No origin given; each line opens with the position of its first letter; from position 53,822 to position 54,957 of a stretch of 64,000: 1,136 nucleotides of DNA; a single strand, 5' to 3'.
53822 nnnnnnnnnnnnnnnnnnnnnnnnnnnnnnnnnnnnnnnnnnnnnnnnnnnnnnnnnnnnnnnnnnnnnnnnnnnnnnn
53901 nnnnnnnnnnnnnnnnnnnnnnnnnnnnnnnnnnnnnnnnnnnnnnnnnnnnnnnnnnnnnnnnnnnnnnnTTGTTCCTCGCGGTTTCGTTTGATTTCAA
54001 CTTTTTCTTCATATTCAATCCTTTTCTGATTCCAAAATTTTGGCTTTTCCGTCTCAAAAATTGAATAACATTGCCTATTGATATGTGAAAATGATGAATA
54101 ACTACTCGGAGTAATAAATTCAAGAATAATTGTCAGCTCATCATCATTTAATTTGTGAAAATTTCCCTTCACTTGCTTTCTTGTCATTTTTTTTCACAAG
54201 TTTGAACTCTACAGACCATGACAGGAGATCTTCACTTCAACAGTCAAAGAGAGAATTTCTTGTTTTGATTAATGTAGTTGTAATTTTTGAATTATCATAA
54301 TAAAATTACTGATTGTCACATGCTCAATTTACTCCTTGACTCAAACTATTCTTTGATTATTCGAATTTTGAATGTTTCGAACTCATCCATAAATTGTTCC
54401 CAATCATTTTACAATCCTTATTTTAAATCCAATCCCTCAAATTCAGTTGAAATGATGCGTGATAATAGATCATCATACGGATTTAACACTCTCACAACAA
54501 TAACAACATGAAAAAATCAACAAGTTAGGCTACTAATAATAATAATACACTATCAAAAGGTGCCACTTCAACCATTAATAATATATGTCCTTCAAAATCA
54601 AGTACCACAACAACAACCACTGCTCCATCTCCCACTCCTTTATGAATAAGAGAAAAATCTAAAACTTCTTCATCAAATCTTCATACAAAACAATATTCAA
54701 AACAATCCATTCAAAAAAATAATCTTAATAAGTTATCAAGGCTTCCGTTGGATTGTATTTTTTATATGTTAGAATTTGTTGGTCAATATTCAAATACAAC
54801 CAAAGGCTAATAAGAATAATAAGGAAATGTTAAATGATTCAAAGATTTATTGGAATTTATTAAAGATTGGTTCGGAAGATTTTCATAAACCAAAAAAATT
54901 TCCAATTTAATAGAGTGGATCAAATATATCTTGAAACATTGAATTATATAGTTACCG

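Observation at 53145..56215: Head-to-head inverted duplication of a Cys-rich two-TM protein gene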

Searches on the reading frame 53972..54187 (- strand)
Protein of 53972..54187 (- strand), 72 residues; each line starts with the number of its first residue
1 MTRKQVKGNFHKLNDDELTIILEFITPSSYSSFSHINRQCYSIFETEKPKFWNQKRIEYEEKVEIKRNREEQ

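Call 33: search_solved_structures(query=A4, max_evalue=10, show_alignments=3)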
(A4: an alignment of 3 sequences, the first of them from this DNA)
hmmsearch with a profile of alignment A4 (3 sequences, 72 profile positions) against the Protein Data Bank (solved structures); distinct sequences matched with E-value up to 10: 1.
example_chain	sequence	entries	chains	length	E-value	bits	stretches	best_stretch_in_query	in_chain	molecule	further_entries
7awz_A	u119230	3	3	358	0.00058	23.2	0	41-58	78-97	Scone-E | SconeE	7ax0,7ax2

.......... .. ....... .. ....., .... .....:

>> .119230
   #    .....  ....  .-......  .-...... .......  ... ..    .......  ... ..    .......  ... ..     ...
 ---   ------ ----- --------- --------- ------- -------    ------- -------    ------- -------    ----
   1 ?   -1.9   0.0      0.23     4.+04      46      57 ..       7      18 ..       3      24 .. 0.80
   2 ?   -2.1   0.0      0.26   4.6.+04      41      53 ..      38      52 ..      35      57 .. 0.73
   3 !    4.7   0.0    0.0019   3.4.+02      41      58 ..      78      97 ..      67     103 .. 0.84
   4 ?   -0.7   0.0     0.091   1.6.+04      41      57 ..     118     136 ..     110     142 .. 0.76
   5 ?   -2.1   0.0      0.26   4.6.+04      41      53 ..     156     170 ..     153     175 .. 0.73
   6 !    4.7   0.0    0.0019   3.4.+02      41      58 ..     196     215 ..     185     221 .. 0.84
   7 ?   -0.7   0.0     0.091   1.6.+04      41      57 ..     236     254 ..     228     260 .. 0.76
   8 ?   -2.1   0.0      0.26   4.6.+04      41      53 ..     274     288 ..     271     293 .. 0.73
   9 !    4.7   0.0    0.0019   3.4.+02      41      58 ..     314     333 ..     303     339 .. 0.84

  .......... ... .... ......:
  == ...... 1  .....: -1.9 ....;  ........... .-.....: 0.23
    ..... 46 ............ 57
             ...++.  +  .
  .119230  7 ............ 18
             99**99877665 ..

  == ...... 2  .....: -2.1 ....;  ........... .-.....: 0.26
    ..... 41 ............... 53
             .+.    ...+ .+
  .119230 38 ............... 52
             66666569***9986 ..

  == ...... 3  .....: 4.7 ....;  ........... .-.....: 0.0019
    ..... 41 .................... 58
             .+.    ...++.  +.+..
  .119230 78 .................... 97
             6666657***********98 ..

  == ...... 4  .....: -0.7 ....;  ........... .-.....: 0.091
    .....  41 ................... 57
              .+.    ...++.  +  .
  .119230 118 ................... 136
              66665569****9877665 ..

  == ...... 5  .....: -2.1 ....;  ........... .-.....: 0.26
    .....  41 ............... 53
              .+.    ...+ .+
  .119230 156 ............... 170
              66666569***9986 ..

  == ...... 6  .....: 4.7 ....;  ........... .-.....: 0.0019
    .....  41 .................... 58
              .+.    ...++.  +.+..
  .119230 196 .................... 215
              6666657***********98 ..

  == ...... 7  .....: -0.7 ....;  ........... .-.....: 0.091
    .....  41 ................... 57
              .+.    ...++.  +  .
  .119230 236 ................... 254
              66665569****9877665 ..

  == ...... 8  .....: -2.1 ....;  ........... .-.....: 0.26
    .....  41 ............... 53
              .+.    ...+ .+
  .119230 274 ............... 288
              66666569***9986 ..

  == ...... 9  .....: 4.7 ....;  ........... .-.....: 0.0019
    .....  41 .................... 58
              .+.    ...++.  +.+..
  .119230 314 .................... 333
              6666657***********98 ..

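Call 35: find_homologous_proteins(query=A4, max_evalue=10)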
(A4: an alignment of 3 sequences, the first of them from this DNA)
Query A4 (3 sequences): 104 candidates shared short words with the query, none scored E <= 10.

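Call 56: predict_structure(alignment_id=A4)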
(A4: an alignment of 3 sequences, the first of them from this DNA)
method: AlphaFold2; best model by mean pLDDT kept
length: 72 residues; sequences in the alignment: 3
mean_pLDDT: 65.6   pTM: 0.35
mean pLDDT of the five models: 65.6, 63.8, 59.5, 59.4, 59.3
residues with pLDDT >= 90: 0; 70-90: 35; 50-70: 27; < 50: 10
segments of 3 or more residues with pLDDT < 50: 1-7, 43-45
pLDDT, mean of each block of 10 residues (from residue 1): 48 70 73 65 54 74 76 63
secondary structure, 60 per line:
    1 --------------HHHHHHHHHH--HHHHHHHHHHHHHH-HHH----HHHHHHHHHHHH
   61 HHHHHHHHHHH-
elements in order: H15-24 H27-40 H49-71
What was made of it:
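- On F-box domain family (PF00646): The AF2 model of residues 1-72 has pLDDT 65.6, with helices at 15-24, 27-40 and 49-71 (call 56).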

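Call 58: fold_search(model_id=the predicted structure, library=pdb)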
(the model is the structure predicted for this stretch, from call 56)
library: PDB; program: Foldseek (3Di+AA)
matches with E <= 10: 0; with E <= 0.001: 0
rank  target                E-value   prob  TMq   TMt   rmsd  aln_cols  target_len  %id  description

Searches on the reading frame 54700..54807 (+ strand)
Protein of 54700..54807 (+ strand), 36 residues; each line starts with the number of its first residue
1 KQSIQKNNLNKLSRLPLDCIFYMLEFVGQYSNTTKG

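Call 44: search_protein_families(library=pfam, proteins=[window:54700-54807:+], max_evalue=10)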
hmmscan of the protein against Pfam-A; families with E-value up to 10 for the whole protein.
seq(36 aa): 0 families
